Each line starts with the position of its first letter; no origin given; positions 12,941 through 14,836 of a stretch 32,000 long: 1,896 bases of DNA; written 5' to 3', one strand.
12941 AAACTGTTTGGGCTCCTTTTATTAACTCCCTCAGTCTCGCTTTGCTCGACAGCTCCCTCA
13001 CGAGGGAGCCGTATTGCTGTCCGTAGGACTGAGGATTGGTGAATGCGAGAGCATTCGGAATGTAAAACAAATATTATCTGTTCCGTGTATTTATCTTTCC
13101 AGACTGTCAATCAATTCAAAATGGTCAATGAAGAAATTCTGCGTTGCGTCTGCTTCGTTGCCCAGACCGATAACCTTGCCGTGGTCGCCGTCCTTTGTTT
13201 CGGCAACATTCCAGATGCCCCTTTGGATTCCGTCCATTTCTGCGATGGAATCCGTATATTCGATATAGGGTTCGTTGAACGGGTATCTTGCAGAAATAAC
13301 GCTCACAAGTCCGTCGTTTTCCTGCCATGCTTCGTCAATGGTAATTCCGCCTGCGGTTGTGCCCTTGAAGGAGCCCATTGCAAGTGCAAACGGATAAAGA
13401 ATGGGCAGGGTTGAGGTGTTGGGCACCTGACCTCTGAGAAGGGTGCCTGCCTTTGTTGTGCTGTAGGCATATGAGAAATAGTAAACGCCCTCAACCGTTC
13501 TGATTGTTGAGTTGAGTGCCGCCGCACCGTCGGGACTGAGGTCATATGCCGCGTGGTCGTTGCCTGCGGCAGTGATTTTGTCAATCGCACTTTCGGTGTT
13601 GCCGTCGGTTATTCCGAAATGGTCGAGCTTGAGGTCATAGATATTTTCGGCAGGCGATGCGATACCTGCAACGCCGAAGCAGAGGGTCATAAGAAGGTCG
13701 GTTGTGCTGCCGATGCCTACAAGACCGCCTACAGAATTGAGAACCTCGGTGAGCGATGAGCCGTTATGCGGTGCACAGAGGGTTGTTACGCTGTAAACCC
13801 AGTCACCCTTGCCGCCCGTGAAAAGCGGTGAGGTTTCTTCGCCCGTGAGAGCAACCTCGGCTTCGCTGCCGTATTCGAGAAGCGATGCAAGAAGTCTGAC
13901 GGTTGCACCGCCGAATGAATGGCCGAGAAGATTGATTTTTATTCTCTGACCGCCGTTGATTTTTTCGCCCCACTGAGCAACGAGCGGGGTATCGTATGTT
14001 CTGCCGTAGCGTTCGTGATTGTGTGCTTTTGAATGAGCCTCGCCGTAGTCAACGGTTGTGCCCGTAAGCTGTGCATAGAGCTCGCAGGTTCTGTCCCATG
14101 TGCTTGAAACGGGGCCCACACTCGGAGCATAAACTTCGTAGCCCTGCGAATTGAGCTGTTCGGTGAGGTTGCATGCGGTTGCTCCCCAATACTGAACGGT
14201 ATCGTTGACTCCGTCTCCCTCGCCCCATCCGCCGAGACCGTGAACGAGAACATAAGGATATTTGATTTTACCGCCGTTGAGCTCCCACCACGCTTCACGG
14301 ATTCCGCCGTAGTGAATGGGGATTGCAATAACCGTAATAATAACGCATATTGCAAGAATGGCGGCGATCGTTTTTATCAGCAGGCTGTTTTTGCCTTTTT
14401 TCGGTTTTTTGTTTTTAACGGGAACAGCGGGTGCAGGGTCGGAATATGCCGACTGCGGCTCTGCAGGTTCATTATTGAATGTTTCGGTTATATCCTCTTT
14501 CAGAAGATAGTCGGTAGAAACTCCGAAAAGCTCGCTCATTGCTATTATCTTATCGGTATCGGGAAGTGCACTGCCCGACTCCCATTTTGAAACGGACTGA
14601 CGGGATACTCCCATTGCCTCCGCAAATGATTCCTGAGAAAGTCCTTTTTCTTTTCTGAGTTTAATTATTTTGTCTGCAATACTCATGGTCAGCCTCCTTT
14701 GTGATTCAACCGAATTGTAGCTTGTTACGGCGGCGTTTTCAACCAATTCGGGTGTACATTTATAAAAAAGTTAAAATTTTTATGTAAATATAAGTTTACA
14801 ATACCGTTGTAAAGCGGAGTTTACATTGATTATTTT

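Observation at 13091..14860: Membrane-spanning XRE-HTH / lipase fusion with two palindromic operators in its own promoter: a candidate one-component lipid sensor-regulator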

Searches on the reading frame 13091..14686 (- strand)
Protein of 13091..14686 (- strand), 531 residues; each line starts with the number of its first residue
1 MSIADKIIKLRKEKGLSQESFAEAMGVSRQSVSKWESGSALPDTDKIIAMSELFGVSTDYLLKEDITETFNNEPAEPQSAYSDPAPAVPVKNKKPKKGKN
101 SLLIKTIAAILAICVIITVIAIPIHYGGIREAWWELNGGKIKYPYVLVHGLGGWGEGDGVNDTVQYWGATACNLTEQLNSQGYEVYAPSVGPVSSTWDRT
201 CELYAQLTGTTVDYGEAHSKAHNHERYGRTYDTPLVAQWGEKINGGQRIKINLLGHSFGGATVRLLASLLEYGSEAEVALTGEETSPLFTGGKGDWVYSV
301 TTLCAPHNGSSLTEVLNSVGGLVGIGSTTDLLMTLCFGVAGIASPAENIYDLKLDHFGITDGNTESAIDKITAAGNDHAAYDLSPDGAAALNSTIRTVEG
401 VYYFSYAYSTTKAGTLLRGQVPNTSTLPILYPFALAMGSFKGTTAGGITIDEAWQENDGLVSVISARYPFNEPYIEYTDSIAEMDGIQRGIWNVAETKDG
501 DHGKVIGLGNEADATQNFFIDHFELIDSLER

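Call 3: search_protein_families(library=pfam, proteins=[window:13091-14686:-], max_evalue=0.1)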
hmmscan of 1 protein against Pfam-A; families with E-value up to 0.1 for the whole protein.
window:13091-14686:- (531 aa): 17 families
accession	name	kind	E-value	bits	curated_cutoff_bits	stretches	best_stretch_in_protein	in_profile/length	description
PF24708.1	Lip_C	-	6.1e-61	206.7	27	1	142-509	2-347/380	Lipase-like, C-terminal domain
PF01381.28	HTH_3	-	6.2e-18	65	23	1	7-61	1-55/55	Helix-turn-helix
PF12844.13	HTH_19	-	4.3e-11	43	30.2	1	8-63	5-60/64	Helix-turn-helix domain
PF13560.12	HTH_31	-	1.2e-09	38.8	27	1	10-59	9-59/64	Helix-turn-helix domain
PF22495.2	HTH_92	-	0.00052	19.7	27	1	9-43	2-36/45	RsaL-like HTH domain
PF07022.19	Phage_CI_repr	-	0.002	18.8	22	1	17-62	13-58/65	Bacteriophage CI repressor helix-turn-helix domain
PF04545.22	Sigma70_r4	-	0.0031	17.4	24.1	1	6-35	11-40/50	Sigma-70, region 4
PF13384.12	HTH_23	-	0.0034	17.6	24.6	1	7-35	10-37/50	Homeodomain-like domain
PF13443.12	HTH_26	-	0.0039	17.8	22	1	6-54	1-50/63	Cro/C1-type HTH DNA-binding domain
PF13518.12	HTH_28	-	0.0048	17.4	25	1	6-37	4-34/52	Helix-turn-helix domain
PF00561.26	Abhydrolase_1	-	0.0055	16.8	25.8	1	146-268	4-88/245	alpha/beta hydrolase fold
PF14549.12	P22_Cro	-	0.0092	16.2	30.2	1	18-45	12-37/60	DNA-binding transcriptional regulator Cro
PF12697.13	Abhydrolase_6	-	0.019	16.1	26.3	1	146-273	2-85/217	Alpha/beta hydrolase family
PF15943.11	YdaS_toxin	-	0.032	14.5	30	1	17-39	10-32/65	Bacterial toxin YdaS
PF08279.18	HTH_11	-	0.058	13.7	25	0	7-34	6-34/55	HTH domain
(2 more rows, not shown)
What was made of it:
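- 14492..14686 (-): XRE/Cro-C1-type helix-turn-helix domain, residues 1-65; recognition helix V27-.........-36. Pfam HTH_3 E=6e-18 (call 3).
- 13094..14263 (-): Extracytoplasmic lipase domain, residues 142-531 (family I.5/I.6-like alpha/beta hydrolase with zinc-site motifs). Lip_C E=6e-61 (call 3).
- On XRE / Cro-C1 HTH family (Pfam HTH_3): HTH_3 65 bits against a cut-off of 23; HTH_19 and HTH_31 also above cut-off (call 3).
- On Bacterial lipase family I.5/I.6 (Pfam Lip_C): Lip_C 207 bits against a cut-off of 27 (call 3).
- On RsgI-type anti-sigma factors: The N-terminus is HTH_3 (call 3).
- Checked: Lip_C covers residues 142-509 (E=6.1e-61) (call 3).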

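Call 4: search_protein_families(library=ncbifam, proteins=[window:13091-14686:-], max_evalue=0.1)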
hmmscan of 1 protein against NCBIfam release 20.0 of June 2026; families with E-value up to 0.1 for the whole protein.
window:13091-14686:- (531 aa): 21 families
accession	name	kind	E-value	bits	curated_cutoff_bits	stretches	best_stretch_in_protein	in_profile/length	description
NF047351.1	lipase_YSIRK_Sa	exception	1e-70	238.9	650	1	141-510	331-678/704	YSIRK-targeted triacylglycerol lipase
NF041951.1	phage_RstR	subfamily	1.1e-17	64.2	80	1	1-70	1-70/108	RstR family transcriptional repressor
TIGR03070.1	couple_hipB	subfamily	6e-09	35.7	71.65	1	3-56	3-56/58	type II toxin-antitoxin system Y4mF family antitoxin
NF052239.1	antitox_spr1629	equivalog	7.2e-09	35.2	335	1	3-72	3-71/377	spr1629 family repressor/antitoxin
NF007257.0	PRK09706.1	subfamily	1.1e-08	34.9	101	1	3-68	6-71/135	transcriptional repressor DicA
TIGR03830.1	CxxCG_CxxCG_HTH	subfamily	5.5e-08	32.7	61.8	1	4-43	67-106/127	type II TA system antitoxin MqsA family protein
NF047542.1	telomere_Tap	equivalog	2.7e-07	29.7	600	1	9-95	24-107/695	telomere-associated protein Tap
NF003162.0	PRK04140.1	equivalog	2.1e-06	27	263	1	5-57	129-181/317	transcriptional regulator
NF041575.1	antitoxPezA_Strep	equivalog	4.8e-06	26.6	290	1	3-58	2-57/158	type II toxin-antitoxin system antitoxin PezA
NF007481.0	PRK10072.1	equivalog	0.00014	22.3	110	1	7-44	38-75/96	HTH-type transcriptional regulator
TIGR00270.2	TIGR00270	equivalog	0.0014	18.4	110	1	5-55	78-128/159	multiprotein bridging factor aMBF1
NF047948.1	male_kill_WMK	equivalog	0.0022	17.5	300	1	3-67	163-227/300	WO male-killing family protein Wmk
TIGR02937.1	sigma70-ECF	superfamily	0.0039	16.8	42.9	1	6-36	124-154/165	sigma-70 family RNA polymerase sigma factor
NF038139.1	Reg_Aceta_RamB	equivalog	0.0039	15.9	700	1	6-66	6-66/465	acetate metabolism transcriptional regulator RamB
NF006015.0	PRK08154.1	subfamily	0.016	14.4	204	0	3-40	31-68/314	anaerobic benzoate catabolism transcriptional regulator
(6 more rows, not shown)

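Call 6: find_homologous_proteins(query=window:13091-14686:-, max_evalue=0.00001)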
Query window:13091-14686:- (531 aa): 6001 proteins with E <= 0.00001 among 8000 candidates; the best 120 are listed.
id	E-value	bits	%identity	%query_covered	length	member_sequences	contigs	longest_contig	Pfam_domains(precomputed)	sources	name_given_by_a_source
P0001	0.0e+0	1134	93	100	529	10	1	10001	PF12844.14,PF24708.1,PF01381.29,PF13560.13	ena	-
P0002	0.0e+0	1104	90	100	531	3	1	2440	PF12844.14,PF24708.1,PF01381.29,PF13560.13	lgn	-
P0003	0.0e+0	1021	83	100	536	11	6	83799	PF12844.14,PF24708.1,PF01381.29,PF13560.13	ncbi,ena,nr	ncbi:MAG: helix-turn-helix domain-containing protein [Clostridia bacterium]|nr:helix-turn-helix doma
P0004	4.9e-295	998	81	100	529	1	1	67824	PF12844.14,PF24708.1,PF01381.29,PF13560.13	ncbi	-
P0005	6.0e-284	961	79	100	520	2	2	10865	PF12844.14,PF24708.1,PF01381.29,PF13560.13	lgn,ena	-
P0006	6.2e-279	944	77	100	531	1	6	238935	PF12844.14,PF24708.1,PF01381.29,PF07022.20,PF13560.13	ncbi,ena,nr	ncbi:MAG: helix-turn-helix domain-containing protein [Clostridia bacterium]|nr:helix-turn-helix doma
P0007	3.0e-278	942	77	100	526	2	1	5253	PF12844.14,PF24708.1,PF01381.29,PF13560.13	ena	-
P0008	4.1e-277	938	77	100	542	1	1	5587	PF12844.14,PF24708.1,PF01381.29,PF13560.13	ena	-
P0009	1.3e-275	933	77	100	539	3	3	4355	PF12844.14,PF24708.1,PF01381.29,PF13560.13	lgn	-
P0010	2.9e-274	929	77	100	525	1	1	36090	PF12844.14,PF24708.1,PF01381.29,PF13560.13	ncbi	-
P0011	9.9e-274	927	76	100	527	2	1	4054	PF12844.14,PF24708.1,PF01381.29,PF13560.13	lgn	-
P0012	1.2e-273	927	77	100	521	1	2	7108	PF12844.14,PF24708.1,PF01381.29,PF13560.13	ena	-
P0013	2.5e-273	926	77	100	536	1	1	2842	PF12844.14,PF24708.1,PF01381.29,PF13560.13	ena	-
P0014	9.3e-273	924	76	100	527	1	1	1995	PF12844.14,PF24708.1,PF01381.29,PF13560.13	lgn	-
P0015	5.9e-264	895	72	100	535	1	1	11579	PF12844.14,PF24708.1,PF01381.29,PF13560.13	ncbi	-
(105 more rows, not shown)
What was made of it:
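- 120 of the 120 best clusters share HTH+Lip_C at 100% coverage (call 6).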

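Call 7: search_solved_structures(query=window:13091-14686:-, max_evalue=0.001, show_alignments=2)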
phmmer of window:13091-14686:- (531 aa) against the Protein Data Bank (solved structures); distinct sequences matched with E-value up to 0.001: 44.
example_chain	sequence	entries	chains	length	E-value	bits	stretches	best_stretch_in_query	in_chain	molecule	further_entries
5ah0_A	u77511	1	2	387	2.9e-72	247.5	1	142-512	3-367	LIPASE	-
5ah1_A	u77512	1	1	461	6.3e-66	226.6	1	138-526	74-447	TRIACYLGLYCEROL LIPASE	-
8yye_A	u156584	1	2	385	6.7e-65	223.2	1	142-505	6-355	triacylglycerol lipase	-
6fz1_A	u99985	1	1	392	1.4e-59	205.6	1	144-509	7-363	Lipase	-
6fz9_A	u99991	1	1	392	1.5e-59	205.6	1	144-509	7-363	Lipase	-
6s3v_A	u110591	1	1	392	1.9e-59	205.2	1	144-509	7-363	Lipase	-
4x6u_A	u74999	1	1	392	2e-59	205.1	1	144-509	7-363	Lipase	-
6fza_A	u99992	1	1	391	2.1e-59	205.1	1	144-509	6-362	Lipase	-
6s3g_A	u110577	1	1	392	2.1e-59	205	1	144-509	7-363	Lipase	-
6fzc_A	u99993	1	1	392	2.4e-59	204.8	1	144-509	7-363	Lipase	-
6fzd_A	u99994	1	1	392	2.5e-59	204.8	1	144-509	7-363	Lipase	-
4fmp_A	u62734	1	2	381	3e-59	204.5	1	144-509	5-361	Lipase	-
6fz7_A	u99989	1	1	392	3.4e-59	204.3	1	144-509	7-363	Lipase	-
6fz8_A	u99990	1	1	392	3.5e-59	204.3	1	144-509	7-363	Lipase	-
2z5g_A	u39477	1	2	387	6.7e-59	203.4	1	144-519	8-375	Thermostable lipase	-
1adr_A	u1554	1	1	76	1.8e-06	30.4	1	5-69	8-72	P22 C2 REPRESSOR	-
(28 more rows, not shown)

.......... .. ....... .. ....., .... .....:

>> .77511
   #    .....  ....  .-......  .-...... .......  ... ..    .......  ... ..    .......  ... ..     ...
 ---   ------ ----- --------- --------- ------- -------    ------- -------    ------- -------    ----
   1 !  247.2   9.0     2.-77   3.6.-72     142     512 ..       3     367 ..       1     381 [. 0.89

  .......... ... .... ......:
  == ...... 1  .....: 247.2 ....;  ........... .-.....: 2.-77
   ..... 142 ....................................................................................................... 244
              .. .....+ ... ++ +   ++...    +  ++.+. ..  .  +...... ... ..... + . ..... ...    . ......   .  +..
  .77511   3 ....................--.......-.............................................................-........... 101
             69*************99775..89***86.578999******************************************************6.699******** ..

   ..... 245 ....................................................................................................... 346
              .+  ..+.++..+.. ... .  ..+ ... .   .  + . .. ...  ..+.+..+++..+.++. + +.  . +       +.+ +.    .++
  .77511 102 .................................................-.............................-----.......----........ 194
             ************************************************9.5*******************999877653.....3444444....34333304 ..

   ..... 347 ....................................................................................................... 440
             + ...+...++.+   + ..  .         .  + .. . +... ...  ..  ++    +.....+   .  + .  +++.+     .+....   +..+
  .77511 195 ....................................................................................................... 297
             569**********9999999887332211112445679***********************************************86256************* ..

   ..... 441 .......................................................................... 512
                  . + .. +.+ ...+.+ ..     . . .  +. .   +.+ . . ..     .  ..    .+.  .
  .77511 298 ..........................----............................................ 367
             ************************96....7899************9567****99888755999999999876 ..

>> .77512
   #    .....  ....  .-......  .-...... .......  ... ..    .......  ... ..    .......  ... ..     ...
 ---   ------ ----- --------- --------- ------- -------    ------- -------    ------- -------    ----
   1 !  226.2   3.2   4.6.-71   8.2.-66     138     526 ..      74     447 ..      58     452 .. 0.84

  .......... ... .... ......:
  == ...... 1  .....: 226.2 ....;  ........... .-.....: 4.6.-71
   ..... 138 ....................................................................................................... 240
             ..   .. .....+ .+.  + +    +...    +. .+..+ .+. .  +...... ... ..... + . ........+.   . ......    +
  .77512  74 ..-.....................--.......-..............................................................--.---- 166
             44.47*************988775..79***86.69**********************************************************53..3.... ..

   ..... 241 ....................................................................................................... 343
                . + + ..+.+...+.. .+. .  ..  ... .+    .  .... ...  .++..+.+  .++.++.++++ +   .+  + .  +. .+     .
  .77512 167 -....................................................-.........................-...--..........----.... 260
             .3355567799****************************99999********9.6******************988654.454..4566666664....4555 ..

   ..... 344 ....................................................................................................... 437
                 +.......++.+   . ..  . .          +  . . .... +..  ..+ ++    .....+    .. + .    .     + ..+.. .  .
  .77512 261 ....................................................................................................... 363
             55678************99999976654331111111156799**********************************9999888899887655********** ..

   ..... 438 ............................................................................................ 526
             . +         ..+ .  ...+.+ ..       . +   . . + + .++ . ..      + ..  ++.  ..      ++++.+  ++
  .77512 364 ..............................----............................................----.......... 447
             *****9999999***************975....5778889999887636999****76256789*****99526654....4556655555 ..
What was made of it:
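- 13094..14263 (-): PDB 5AH0 E=3e-72 (call 7).
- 13916..13918 (-): Codon of the nucleophile Ser257 (GHSFGG). Aligned with the GHSMGG serine of 5AH0/5AH1 (call 7).
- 13313..13315 (-): Codon of Asp458 (NDGLV), the catalytic acid. Aligned with NDGVV of 5AH0/5AH1 (call 7).
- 13181..13183 (-): Codon of His502 (GDHG), the catalytic base. Aligned with the DH of 5AH0/5AH1 (call 7).
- On Bacterial lipase family I.5/I.6 (Pfam Lip_C): 5AH0 E=3e-72 over residues 142-512 (call 7).
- Checked: PDB lipases 5AH0 and 5AH1 match at E=3e-72 and 6e-66; P22 c2 and ImmR match the HTH (call 7).
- Pfam HTH_3 and Lip_C (call 3); PDB matches (call 7).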

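Call 13: find_related_loci(query=A1, collection=genome_contigs, flank=4000)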
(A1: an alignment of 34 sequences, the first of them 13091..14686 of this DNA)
Query A1 (531 aa) in genome_contigs; peptide patterns used: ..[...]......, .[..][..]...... (x = any residue, [..] = any of these).
599 stretches matched a pattern (row limit reached: there are more); 440 encode a relative of the query (tblastn E <= 1e-3); the best 80 are kept; 80 distinct loci.
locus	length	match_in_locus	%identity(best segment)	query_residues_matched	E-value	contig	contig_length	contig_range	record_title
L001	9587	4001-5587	94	1-531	0e+0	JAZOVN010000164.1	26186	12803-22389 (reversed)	MAG: Acutalibacteraceae bacterium isolate T1900045525_YK20190219.MAGScoT_cleanbin_000042 SGB_7688_k141_830145, whole gen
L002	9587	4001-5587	81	1-531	0e+0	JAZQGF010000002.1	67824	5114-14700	MAG: Acutalibacteraceae bacterium isolate T1900044631_TS20190097.MAGScoT_cleanbin_000019 SGB_1037_k141_116836, whole gen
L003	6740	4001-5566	77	1-531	0e+0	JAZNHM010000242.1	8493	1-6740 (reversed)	MAG: Acutalibacteraceae bacterium isolate T1900044692_TS20190158.MAGScoT_cleanbin_000019 SGB_1758_k141_1002951, whole ge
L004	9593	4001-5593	77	1-531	0e+0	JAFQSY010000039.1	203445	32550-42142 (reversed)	MAG: Clostridia bacterium isolate RGIG2122 Goat_Colon-4__c267323, whole genome shotgun sequence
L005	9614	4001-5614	72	1-531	0e+0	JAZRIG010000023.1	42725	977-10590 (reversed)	MAG: Acutalibacteraceae bacterium isolate T1900045476_YK20190170.MAGScoT_cleanbin_000049 SGB_7272_k141_3860056, whole ge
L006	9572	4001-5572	72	1-531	0e+0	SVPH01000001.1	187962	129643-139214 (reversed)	MAG: Oscillospiraceae bacterium isolate SIG586 NODE_1225_length_187962_cov_2.189299, whole genome shotgun sequence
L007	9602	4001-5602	71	1-531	0e+0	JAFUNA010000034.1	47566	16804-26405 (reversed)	MAG: Clostridia bacterium isolate RGIG4643 Roe_deer_Rectum-4__c3766, whole genome shotgun sequence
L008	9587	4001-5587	72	1-531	0e+0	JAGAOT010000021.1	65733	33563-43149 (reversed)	MAG: Clostridia bacterium isolate RGIG8636 Water_deer_Cecum.Co__c987324, whole genome shotgun sequence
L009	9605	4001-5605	73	1-531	0e+0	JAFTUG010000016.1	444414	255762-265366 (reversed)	MAG: Clostridia bacterium isolate RGIG4155 Roe_deer_Colon-1__c2696, whole genome shotgun sequence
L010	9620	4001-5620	71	1-531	0e+0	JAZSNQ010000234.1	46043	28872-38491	MAG: Acutalibacteraceae bacterium isolate T1900044550_TS20190016.MAGScoT_cleanbin_000048 SGB_218_k141_2807736, whole gen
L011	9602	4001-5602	68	1-531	0e+0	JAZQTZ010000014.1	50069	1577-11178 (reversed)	MAG: Acutalibacteraceae bacterium isolate T1900045184_TC20190180.MAGScoT_cleanbin_000036 SGB_5257_k141_3278081, whole ge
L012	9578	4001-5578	68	1-531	0e+0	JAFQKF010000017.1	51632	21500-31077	MAG: Clostridia bacterium isolate RGIG1895 Goat_Cecum.Co__c987751, whole genome shotgun sequence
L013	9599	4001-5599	65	1-531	0e+0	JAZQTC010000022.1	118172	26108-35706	MAG: Acutalibacteraceae bacterium isolate T1900045194_TC20190190.MAGScoT_cleanbin_000014 SGB_5305_k141_3265819, whole ge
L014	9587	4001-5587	66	1-531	0e+0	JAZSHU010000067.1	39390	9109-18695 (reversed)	MAG: Acutalibacteraceae bacterium isolate T1900044574_TS20190040.MAGScoT_cleanbin_000045 SGB_475_k141_812180, whole geno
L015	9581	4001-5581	64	1-531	0e+0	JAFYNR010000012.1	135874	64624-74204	MAG: Clostridia bacterium isolate RGIG7256 Water_buffalos_Cecum-4__c118308, whole genome shotgun sequence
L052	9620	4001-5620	48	1-531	3e-160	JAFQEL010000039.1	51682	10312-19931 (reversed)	MAG: Clostridia bacterium isolate RGIG1745 Goat_Cecum-3__c805861, whole genome shotgun sequence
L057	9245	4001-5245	62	122-531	1e-155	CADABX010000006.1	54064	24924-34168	MAG: Ruminococcaceae bacterium isolate RUG13155 genome assembly, contig: RUG13155_asm_6, whole genome shotgun sequence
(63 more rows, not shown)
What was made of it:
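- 13091..14686 (-): Coding sequence of the 531-aa HTH-TM-lipase protein (stop codon 13091-13093; start ATG 14686-14684). Full-length orthologues in >120 protein clusters and about 77 loci (calls 6, 13).
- About 77 species-level loci encode the full length (call 13).
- Tried and rejected: Rejected (calls 6, 13).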

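Call 45: predict_structure(alignment_id=A1)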
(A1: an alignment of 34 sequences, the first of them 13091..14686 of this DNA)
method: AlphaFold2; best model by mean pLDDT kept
length: 531 residues; sequences in the alignment: 34
mean_pLDDT: 77.7   pTM: 0.72
mean pLDDT of the five models: 77.7, 76.6, 75.2, 74.9, 69.4
residues with pLDDT >= 90: 183; 70-90: 212; 50-70: 61; < 50: 75
segments of 3 or more residues with pLDDT < 50: 66-98, 152-165, 321-324, 337-359
pLDDT, mean of each block of 10 residues (from residue 1): 89 93 94 91 91 90 57 31 34 44 82 84 77 83 87 38 46 77 85 79 93 92 83 92 93 90 96 97 95 97 78 74 53 50 35 44 54 71 87 93 92 81 79 85 89 87 86 86 85 89 65 80 92 81
secondary structure, 60 per line:
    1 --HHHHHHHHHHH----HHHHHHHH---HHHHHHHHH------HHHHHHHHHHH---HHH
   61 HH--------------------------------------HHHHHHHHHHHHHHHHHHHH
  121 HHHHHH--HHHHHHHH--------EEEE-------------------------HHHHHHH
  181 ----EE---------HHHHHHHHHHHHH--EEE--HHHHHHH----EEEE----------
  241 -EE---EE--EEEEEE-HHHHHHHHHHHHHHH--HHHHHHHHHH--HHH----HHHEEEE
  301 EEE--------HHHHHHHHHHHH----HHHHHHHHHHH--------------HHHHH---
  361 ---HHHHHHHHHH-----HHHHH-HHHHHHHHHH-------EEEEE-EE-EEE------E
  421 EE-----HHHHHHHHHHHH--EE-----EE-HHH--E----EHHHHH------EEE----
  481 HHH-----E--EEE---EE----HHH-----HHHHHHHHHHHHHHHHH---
elements in order: H3-13 H18-25 H29-37 H44-54 H58-62 H101-126 H129-136 E145-148 H174-180 H196-208 E211-213 H216-222 E227-230 E251-256 H258-272 H275-284 E297-303 H312-323 H328-338 H353-357 H364-373 H379-383 H385-394 E402-406 E411-413 E420-422 H428-439 H463-467 E474-476 E492-494 H512-528
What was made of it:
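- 14393..14491 (-): Low-complexity cytoplasmic linker, residues 66-98, ending in the K-rich stretch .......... pLDDT below 50 over residues 66-98 (call 45).
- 14309..14386 (-): Single transmembrane helix, residues about 101-126 (predicted N-in/C-out signal anchor). AF2 helix 101-126 (call 45).
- On XRE / Cro-C1 HTH family (Pfam HTH_3): AF2 helices at 3-13, 18-25, 29-37, 44-54 and 58-62 with pLDDT about 90 (call 45).
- Checked: AF2 predicts a helix at 101-126 (call 45).
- AF2 model with a confident HTH, a disordered linker, a TM helix and a lipase fold (call 45).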
